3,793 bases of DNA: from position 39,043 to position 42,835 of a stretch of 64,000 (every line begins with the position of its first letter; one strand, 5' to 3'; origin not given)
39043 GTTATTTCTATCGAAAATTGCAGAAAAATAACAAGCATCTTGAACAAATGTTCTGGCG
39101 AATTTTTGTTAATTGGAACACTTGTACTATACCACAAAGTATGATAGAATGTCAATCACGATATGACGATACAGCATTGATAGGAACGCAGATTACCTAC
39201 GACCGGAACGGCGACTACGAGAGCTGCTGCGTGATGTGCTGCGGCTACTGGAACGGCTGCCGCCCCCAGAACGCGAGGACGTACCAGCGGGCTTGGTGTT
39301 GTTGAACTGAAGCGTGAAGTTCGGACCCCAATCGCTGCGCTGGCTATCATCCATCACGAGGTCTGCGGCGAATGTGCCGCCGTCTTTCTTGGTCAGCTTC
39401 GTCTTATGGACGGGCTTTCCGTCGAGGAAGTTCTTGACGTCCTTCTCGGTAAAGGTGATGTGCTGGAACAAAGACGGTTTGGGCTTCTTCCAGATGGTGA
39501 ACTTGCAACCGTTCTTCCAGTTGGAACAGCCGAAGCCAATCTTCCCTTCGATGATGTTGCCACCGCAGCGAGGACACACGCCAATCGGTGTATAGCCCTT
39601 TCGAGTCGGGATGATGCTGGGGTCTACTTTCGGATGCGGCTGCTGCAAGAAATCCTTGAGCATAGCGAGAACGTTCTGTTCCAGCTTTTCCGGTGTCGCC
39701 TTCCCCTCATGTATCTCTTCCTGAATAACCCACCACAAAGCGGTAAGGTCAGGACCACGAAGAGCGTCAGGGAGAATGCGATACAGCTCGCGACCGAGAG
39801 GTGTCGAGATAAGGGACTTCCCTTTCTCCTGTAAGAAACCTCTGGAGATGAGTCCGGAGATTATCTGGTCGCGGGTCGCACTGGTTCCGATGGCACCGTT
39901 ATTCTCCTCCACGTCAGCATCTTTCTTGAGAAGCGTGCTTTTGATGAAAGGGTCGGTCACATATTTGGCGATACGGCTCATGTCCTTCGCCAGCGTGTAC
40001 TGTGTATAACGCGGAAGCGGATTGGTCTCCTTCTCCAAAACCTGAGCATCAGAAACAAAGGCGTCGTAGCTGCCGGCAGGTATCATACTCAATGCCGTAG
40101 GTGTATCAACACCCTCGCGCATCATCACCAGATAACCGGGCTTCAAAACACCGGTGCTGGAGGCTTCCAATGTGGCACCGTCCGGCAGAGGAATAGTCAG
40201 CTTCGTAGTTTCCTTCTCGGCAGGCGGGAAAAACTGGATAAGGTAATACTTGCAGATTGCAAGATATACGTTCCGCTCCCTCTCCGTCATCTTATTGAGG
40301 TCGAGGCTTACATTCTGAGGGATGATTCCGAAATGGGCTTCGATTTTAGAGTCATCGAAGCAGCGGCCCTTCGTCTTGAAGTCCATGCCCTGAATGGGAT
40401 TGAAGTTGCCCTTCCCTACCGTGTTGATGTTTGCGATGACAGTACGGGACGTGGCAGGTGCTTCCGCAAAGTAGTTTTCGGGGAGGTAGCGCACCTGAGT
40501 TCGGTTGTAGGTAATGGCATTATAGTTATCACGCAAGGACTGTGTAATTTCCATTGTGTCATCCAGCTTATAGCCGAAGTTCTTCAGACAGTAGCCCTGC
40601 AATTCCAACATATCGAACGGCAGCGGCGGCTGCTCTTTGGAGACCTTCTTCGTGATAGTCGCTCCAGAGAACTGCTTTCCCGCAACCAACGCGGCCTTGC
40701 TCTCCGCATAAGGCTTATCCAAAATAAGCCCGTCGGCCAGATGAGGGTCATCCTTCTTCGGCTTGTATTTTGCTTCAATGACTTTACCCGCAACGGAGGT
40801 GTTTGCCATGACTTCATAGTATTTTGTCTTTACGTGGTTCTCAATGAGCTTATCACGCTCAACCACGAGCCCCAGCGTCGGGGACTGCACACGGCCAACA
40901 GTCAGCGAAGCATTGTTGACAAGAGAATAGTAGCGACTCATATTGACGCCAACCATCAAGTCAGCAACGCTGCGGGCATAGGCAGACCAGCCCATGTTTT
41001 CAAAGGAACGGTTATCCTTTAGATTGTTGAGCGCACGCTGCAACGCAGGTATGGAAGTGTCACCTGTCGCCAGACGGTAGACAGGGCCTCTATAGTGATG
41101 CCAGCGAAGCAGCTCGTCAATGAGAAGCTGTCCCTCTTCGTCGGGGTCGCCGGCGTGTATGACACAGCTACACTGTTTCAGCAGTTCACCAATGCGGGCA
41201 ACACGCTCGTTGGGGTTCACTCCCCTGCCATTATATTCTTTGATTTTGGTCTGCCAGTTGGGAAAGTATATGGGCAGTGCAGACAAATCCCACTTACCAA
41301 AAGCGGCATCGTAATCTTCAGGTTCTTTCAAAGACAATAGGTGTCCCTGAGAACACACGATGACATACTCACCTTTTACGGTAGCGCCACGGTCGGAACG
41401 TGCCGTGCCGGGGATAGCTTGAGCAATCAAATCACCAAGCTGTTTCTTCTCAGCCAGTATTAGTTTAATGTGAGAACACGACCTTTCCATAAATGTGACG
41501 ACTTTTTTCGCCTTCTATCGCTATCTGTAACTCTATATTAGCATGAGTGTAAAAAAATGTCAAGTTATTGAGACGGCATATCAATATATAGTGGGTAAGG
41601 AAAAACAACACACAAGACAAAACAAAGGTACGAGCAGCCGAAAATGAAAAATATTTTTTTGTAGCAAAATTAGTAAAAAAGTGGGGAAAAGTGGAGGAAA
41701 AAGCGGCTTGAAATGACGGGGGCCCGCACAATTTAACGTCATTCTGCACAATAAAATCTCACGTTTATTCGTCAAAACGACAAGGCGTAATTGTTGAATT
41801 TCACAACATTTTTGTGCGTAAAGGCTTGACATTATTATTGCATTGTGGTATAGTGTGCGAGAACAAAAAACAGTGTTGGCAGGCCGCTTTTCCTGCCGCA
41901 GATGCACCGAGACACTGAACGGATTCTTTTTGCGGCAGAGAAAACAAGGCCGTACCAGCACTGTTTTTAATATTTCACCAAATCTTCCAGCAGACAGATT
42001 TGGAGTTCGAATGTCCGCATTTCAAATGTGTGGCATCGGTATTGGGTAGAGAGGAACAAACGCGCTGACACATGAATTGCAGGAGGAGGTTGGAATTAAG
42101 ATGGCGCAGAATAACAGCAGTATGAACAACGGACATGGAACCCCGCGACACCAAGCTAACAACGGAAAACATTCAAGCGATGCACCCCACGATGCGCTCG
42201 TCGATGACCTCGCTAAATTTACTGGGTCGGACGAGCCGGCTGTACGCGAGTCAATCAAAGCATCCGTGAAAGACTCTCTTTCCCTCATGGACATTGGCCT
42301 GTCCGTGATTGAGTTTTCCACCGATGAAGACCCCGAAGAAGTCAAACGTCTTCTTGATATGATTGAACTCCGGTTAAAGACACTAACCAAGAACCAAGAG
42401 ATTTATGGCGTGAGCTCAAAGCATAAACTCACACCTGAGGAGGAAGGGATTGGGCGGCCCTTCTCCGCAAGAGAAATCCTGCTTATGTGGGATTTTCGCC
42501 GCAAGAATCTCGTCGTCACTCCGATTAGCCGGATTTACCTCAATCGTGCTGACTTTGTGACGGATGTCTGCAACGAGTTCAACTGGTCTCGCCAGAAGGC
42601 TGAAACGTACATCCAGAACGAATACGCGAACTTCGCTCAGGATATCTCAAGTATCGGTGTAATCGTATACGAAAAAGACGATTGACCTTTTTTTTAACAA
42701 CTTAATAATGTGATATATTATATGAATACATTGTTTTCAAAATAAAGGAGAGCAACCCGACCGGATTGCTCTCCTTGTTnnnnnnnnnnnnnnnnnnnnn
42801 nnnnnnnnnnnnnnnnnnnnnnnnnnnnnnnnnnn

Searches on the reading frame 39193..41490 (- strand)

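Call 8: search_protein_families(library=pfam, proteins=[window:39193-41490:-], max_evalue=0.001)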
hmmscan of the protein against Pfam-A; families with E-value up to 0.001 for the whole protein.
window:39193-41490:- (765 aa): 2 families
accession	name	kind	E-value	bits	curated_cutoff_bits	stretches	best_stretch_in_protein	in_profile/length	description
PF01131.25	Topoisom_bac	-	1.6e-76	258.4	35.1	1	164-602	4-408/411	DNA topoisomerase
PF01751.28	Toprim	-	4.7e-06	27.1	23.1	1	10-128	2-77/96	Toprim domain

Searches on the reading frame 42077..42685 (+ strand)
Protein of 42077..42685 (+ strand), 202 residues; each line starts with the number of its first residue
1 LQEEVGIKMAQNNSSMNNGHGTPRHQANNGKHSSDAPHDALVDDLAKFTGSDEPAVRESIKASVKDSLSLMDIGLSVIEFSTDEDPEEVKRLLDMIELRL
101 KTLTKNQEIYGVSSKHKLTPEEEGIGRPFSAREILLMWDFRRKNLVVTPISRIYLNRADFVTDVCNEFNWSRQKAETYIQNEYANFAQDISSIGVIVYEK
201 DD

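Call 3: search_protein_families(library=pfam, proteins=[window:42077-42685:+], max_evalue=1)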
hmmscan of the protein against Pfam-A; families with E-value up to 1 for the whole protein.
window:42077-42685:+ (202 aa): 1 family
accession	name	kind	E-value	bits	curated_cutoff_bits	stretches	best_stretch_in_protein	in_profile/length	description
PF07730.19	HisKA_3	-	0.048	14.7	24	1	63-101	12-50/68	Histidine kinase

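Call 4: search_protein_families(library=padloc, proteins=[window:42077-42685:+], max_evalue=1)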
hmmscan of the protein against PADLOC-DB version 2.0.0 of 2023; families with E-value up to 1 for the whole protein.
window:42077-42685:+ (202 aa): 0 families

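Call 5: search_protein_families(library=ncbifam, proteins=[window:42077-42685:+], max_evalue=1)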
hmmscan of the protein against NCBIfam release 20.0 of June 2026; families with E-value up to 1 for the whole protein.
window:42077-42685:+ (202 aa): 0 families

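Call 7: search_protein_families(library=phrogs, proteins=[window:42077-42685:+], max_evalue=1)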
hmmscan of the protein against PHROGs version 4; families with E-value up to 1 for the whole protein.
window:42077-42685:+ (202 aa): 2 families
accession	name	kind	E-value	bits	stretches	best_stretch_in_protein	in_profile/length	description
phrog_1717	-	unknown function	0.0098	16.7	1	28-112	46-130/176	-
phrog_21867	-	unknown function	0.37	12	1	43-73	4-34/58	-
